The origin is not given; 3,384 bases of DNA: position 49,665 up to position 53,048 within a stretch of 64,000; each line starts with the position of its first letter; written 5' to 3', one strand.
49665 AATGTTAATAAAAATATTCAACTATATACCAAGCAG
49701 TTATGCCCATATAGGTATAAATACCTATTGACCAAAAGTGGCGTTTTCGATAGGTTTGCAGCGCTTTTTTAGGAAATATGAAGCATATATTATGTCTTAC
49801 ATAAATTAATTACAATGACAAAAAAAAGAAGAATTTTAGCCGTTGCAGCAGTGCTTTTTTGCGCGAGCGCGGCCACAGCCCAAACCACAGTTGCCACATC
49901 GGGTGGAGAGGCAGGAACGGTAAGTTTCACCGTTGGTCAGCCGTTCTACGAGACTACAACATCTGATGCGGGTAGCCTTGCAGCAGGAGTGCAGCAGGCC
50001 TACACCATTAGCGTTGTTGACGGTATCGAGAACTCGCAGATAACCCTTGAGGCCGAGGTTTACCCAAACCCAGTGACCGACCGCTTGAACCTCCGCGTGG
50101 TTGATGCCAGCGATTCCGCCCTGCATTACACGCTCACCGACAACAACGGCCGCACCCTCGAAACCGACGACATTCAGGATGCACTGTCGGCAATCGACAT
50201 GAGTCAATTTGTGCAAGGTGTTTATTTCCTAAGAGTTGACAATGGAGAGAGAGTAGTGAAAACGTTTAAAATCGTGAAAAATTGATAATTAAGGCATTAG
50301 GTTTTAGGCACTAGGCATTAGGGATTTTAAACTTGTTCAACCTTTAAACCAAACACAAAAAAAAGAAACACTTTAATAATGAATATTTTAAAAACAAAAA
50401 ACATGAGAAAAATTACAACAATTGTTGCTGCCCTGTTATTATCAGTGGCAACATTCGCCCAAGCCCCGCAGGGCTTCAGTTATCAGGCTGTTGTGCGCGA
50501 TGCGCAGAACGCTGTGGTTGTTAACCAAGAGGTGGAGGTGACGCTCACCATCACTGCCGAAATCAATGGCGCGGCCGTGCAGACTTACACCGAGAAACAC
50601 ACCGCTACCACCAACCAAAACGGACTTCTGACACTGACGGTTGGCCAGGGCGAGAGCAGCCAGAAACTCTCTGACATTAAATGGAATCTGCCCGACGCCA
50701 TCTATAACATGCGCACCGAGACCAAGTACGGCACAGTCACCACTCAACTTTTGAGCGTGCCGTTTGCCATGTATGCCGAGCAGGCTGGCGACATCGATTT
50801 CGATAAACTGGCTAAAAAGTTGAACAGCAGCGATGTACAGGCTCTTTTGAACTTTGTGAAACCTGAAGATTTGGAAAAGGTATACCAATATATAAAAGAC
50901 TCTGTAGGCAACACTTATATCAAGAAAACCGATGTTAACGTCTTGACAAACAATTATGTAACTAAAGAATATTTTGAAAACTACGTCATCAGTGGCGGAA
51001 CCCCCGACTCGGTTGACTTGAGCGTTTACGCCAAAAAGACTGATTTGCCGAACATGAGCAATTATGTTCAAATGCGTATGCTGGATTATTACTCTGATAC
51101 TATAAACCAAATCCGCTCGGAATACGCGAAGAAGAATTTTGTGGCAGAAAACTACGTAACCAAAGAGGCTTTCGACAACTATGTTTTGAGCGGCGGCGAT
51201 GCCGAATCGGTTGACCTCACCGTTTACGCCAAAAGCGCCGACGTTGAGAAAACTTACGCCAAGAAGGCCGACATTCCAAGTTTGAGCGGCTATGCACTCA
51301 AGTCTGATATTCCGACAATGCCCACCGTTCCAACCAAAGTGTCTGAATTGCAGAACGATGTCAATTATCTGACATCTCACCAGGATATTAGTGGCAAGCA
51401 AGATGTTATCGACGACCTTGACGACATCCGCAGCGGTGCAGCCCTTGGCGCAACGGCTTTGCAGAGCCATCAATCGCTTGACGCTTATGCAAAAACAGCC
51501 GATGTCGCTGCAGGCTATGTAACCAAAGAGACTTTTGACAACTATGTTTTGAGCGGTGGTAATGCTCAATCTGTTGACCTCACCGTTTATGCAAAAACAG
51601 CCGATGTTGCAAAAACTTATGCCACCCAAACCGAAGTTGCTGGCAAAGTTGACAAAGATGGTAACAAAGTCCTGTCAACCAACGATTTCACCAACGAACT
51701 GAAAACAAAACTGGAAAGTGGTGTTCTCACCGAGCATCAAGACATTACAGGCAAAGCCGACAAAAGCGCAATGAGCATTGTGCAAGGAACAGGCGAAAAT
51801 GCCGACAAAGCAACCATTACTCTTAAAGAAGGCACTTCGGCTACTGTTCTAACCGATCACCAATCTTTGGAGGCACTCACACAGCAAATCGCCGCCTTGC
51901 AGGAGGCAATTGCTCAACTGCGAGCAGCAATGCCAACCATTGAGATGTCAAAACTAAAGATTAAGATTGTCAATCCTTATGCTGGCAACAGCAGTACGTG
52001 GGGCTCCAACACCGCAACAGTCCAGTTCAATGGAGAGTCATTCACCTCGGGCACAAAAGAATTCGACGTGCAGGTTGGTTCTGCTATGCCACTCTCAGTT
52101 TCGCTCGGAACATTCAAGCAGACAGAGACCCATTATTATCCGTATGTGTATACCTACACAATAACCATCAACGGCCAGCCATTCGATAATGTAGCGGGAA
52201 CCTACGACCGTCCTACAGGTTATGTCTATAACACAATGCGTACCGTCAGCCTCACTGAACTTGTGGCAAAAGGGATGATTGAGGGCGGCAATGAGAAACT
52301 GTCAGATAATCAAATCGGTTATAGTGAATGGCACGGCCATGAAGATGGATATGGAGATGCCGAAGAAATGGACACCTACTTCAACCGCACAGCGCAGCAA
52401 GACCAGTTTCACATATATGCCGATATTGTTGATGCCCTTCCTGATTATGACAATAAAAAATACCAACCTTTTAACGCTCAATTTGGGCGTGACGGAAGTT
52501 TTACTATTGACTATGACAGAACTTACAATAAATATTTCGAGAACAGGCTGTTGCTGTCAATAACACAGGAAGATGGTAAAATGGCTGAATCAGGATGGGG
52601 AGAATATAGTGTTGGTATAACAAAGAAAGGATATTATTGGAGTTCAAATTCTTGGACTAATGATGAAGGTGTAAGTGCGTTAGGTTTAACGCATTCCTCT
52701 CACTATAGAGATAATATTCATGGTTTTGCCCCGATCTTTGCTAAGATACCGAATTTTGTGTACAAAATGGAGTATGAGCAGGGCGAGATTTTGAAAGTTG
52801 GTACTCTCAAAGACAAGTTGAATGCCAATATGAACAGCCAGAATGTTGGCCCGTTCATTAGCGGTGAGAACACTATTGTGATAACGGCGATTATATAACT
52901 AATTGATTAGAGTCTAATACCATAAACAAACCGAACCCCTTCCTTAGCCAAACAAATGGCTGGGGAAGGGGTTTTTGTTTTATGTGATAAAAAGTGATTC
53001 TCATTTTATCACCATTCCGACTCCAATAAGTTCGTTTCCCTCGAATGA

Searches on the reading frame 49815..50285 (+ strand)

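Call 29: search_protein_families(library=pfam, proteins=[window:49815-50285:+], max_evalue=0.01)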
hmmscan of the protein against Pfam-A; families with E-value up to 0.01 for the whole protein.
window:49815-50285:+ (156 aa): 1 family
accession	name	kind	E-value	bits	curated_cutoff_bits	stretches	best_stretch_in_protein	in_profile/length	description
PF18962.6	Por_Secre_tail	-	9.4e-12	45.5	27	1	82-151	1-73/75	Secretion system C-terminal sorting domain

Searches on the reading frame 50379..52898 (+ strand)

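Call 29: search_protein_families(library=pfam, proteins=[window:50379-52898:+], max_evalue=0.01)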
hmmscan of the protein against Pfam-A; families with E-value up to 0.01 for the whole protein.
window:50379-52898:+ (839 aa): 1 family
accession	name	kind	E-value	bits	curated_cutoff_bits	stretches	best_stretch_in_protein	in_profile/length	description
PF07949.17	YbbR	-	0.00023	21.9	22.3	0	261-331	9-71/81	YbbR-like protein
